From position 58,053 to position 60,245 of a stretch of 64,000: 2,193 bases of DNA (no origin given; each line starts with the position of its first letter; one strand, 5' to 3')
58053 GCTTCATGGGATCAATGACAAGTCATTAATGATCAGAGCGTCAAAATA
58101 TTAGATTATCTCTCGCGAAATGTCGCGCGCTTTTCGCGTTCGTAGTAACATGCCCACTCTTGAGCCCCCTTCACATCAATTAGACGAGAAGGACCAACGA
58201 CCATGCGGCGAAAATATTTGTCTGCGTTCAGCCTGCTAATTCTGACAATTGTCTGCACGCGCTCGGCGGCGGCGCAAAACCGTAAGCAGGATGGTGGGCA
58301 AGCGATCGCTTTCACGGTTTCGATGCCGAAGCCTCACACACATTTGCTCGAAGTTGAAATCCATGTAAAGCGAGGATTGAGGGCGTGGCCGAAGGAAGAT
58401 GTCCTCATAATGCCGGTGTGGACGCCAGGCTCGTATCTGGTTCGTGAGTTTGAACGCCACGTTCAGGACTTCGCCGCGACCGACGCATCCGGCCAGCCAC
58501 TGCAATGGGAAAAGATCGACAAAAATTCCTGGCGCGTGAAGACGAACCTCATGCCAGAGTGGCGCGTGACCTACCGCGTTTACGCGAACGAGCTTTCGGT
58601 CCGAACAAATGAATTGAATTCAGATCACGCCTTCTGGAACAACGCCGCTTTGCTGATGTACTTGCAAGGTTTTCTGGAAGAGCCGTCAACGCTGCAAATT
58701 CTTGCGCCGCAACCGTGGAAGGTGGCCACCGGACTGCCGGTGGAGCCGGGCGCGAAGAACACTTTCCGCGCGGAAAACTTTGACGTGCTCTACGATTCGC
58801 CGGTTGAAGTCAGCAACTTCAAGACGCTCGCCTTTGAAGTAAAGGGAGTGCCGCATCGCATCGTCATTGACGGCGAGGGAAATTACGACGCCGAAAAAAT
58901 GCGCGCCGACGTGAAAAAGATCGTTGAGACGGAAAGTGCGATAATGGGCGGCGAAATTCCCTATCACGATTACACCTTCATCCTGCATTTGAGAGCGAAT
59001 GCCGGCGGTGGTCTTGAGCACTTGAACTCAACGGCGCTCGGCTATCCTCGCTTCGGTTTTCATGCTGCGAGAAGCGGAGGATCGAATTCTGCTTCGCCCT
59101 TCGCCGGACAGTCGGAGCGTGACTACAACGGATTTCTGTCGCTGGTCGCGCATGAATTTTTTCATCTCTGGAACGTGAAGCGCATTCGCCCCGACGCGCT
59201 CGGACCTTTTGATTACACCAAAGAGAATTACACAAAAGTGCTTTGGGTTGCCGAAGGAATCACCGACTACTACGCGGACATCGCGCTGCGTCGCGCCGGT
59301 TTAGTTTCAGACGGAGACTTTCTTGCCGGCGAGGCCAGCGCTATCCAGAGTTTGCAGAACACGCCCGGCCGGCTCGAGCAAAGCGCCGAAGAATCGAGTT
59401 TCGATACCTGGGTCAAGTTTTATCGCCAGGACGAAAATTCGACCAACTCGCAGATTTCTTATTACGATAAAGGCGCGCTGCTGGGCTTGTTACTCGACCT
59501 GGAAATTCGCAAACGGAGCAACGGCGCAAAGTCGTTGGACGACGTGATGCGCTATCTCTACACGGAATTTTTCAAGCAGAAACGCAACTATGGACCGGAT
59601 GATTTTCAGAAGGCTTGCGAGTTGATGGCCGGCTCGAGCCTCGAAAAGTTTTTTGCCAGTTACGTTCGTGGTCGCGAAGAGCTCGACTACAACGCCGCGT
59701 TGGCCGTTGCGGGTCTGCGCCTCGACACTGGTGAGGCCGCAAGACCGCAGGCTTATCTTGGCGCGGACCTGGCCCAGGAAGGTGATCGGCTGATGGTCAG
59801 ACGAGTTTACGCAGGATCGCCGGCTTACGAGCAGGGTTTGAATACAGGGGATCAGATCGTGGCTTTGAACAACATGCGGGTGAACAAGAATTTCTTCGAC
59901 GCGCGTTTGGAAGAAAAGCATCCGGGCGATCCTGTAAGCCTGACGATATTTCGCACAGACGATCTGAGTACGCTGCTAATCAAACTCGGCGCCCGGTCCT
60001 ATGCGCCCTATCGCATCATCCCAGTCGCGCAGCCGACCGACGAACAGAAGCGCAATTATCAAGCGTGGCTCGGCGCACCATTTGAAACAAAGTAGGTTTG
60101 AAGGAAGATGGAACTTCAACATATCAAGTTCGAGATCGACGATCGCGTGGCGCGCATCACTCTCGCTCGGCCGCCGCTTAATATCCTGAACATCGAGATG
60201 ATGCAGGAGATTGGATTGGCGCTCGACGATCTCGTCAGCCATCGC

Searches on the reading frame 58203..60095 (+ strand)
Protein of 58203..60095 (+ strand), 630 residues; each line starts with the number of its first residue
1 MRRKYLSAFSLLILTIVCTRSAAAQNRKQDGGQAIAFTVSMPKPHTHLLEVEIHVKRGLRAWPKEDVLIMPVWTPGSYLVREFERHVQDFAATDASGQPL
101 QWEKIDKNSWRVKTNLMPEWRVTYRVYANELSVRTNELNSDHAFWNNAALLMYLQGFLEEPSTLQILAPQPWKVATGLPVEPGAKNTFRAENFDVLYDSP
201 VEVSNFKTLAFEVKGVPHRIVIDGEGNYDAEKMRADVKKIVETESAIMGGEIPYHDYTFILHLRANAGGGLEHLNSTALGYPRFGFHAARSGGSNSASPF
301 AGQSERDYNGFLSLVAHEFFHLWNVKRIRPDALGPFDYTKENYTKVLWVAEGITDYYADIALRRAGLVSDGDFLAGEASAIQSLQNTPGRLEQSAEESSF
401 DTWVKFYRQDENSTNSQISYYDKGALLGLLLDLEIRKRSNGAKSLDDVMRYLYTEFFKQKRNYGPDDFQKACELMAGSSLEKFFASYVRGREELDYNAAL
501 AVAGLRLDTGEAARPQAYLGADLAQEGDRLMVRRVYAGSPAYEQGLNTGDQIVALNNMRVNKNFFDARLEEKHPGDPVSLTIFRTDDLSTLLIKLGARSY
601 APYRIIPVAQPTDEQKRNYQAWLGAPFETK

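Call 9: search_protein_families(library=pfam, proteins=[window:58203-60095:+], max_evalue=0.01)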
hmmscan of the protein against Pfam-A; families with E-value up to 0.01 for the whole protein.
window:58203-60095:+ (630 aa): 5 families
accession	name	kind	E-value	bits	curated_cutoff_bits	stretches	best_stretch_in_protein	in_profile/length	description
PF17899.6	Peptidase_M61_N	-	8.3e-52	176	23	1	37-205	2-168/168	Peptidase M61 N-terminal domain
PF05299.18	Peptidase_M61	-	6.4e-47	159.3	22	1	311-427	2-118/118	M61 glycyl aminopeptidase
PF13180.12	PDZ_2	-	1.2e-09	38.7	27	1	518-595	2-80/80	PDZ domain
PF17820.7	PDZ_6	-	2.7e-06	27.5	27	1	532-581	2-51/54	PDZ domain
PF00595.29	PDZ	-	6.9e-06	26.8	23.2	1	515-581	8-79/81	PDZ domain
